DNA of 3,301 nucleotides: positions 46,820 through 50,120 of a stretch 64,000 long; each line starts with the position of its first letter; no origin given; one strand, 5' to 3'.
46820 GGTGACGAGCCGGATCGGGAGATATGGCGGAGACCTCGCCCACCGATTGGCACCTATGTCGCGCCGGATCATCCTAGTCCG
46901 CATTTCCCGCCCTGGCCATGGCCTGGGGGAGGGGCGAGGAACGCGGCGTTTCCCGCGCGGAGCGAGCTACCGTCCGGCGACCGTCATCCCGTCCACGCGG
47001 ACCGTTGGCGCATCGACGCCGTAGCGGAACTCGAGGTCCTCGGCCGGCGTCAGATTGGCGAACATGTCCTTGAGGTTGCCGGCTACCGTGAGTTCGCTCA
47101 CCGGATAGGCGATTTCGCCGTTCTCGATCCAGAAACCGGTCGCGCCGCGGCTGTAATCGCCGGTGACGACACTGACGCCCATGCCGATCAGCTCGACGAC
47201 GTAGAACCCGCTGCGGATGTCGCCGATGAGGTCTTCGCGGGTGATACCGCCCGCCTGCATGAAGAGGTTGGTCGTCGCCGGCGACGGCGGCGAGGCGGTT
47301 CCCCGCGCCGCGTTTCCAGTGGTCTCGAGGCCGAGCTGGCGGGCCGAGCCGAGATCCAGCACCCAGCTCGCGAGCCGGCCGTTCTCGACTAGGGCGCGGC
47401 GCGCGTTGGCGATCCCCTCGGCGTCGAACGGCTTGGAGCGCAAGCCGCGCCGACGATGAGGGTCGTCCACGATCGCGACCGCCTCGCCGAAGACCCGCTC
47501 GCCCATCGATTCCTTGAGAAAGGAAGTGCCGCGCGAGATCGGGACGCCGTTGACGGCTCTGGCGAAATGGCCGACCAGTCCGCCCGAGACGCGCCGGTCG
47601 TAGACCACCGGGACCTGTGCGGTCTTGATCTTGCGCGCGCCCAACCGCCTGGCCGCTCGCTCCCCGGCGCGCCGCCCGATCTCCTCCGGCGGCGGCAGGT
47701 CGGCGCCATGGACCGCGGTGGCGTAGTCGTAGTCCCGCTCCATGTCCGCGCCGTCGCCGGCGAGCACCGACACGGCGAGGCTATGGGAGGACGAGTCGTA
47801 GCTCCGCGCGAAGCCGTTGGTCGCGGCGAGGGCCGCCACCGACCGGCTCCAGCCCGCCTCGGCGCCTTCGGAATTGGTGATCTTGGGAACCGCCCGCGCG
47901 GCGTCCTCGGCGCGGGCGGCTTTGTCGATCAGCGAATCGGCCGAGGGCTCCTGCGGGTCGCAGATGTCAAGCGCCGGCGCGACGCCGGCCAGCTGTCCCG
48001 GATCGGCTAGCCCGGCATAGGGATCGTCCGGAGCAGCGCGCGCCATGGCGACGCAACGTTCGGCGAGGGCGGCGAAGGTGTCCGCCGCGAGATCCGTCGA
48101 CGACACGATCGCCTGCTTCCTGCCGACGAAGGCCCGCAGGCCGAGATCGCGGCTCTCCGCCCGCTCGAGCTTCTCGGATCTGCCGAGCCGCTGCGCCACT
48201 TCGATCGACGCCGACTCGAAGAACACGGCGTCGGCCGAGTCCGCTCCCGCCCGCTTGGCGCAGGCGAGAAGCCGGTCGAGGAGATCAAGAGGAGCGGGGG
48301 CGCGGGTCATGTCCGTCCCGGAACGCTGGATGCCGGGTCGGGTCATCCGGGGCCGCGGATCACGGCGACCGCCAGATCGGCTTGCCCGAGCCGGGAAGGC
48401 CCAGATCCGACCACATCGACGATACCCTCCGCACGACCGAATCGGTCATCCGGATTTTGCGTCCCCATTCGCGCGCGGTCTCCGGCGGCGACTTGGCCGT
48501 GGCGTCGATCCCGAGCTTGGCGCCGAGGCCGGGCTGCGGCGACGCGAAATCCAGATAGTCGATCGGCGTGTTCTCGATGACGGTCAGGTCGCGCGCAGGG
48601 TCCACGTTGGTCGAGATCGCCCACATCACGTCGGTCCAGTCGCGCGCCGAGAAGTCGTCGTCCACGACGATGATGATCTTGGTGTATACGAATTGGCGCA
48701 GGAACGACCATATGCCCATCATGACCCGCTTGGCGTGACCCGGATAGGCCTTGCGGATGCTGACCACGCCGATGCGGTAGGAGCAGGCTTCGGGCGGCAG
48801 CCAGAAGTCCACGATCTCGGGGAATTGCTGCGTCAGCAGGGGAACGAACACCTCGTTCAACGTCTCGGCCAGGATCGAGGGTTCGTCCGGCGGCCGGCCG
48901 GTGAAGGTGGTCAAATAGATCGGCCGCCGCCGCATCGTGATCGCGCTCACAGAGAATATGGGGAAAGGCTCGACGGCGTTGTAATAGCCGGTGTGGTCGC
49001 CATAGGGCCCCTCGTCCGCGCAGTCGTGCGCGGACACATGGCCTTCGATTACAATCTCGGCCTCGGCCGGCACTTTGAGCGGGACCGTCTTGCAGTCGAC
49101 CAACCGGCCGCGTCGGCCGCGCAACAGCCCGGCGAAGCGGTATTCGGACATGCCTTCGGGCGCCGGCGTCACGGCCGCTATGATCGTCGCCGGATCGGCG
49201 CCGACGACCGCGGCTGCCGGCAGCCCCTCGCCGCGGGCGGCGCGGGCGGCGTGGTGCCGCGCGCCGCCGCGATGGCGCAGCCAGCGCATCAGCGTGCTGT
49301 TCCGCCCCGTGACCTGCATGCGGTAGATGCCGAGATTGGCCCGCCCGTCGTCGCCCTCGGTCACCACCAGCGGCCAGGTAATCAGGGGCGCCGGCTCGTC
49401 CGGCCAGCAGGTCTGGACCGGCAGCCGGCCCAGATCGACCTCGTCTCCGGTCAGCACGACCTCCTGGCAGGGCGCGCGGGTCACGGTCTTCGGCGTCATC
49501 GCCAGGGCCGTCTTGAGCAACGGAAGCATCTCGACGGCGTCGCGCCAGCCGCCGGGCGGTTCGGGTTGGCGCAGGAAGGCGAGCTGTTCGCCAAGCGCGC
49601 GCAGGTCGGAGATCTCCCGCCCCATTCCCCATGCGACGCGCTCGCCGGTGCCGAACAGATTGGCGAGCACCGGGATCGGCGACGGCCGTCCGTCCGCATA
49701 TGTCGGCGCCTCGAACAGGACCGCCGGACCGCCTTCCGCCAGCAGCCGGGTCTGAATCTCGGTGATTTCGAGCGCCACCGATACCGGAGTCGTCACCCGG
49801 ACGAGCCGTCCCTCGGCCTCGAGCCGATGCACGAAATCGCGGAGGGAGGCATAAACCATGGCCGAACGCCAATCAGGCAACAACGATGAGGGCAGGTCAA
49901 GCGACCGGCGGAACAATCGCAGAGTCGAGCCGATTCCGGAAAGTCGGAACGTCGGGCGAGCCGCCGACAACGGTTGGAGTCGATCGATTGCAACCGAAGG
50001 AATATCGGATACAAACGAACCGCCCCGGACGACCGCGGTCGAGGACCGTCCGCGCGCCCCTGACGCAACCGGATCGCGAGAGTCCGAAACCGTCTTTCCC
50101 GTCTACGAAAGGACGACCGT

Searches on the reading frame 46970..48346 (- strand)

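Call 27: search_protein_families(library=pfam, proteins=[window:46970-48346:-], max_evalue=0.00001)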
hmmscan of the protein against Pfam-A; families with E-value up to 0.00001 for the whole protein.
window:46970-48346:- (459 aa): 3 families
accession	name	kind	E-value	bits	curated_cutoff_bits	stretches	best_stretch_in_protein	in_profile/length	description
PF19289.4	PmbA_TldD_3rd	-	3.4e-71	239.3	22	1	243-458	2-220/220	PmbA/TldA metallopeptidase C-terminal domain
PF19290.4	PmbA_TldD_2nd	-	7.3e-15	55.8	20.9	1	130-235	2-109/109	PmbA/TldA metallopeptidase central domain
PF01523.21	PmbA_TldD_1st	-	5.5e-07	30.1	20.9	1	38-102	1-65/65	PmbA/TldA metallopeptidase domain 1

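Call 80: search_protein_families(library=ncbifam, proteins=[window:46970-48346:-], max_evalue=0.00001)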
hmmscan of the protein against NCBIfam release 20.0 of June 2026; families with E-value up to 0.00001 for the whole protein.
window:46970-48346:- (459 aa): 3 families
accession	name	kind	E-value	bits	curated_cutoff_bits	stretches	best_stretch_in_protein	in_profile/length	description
NF008268.0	PRK11040.1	equivalog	2.7e-100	336.2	438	1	32-458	26-445/446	metalloprotease PmbA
NF040952.1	Arch_mtprotase_TldD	equivalog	2e-19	69.7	635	1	221-430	192-403/443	zinc metalloprotease TldD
NF008006.0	PRK10735.1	equivalog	4.8e-19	68.2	513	1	205-425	209-431/481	metalloprotease TldD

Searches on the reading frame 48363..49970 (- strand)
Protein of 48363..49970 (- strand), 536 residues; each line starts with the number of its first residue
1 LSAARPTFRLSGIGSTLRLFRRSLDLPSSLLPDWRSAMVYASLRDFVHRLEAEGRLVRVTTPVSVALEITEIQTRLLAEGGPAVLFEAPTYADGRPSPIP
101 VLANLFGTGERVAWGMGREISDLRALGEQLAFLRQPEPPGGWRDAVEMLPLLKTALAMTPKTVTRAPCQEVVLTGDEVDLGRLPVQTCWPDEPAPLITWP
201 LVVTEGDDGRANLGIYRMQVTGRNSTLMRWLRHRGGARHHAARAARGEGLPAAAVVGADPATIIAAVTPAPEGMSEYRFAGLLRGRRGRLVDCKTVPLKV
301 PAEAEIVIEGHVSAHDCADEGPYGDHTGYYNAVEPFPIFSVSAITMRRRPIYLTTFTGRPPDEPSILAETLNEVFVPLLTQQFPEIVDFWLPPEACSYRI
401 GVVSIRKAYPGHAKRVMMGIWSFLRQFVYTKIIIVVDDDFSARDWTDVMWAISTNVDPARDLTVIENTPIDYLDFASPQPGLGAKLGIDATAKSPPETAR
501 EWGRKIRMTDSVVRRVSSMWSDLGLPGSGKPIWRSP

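Call 27: search_protein_families(library=pfam, proteins=[window:48363-49970:-], max_evalue=0.00001)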
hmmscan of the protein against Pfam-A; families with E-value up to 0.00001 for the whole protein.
window:48363-49970:- (536 aa): 3 families
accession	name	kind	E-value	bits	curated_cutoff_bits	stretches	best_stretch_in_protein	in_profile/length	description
PF01977.22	UbiD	-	1.8e-77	259.6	23.3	1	163-360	3-206/206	3-octaprenyl-4-hydroxybenzoate carboxy-lyase Rift-related domain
PF20696.2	UbiD_C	-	1.1e-45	155.1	24.2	1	366-490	2-127/127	3-octaprenyl-4-hydroxybenzoate carboxy-lyase C-terminal domain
PF20695.2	UbiD_N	-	3.6e-22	78.7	24.3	1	48-128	2-76/78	3-octaprenyl-4-hydroxybenzoate carboxy-lyase N-terminal domain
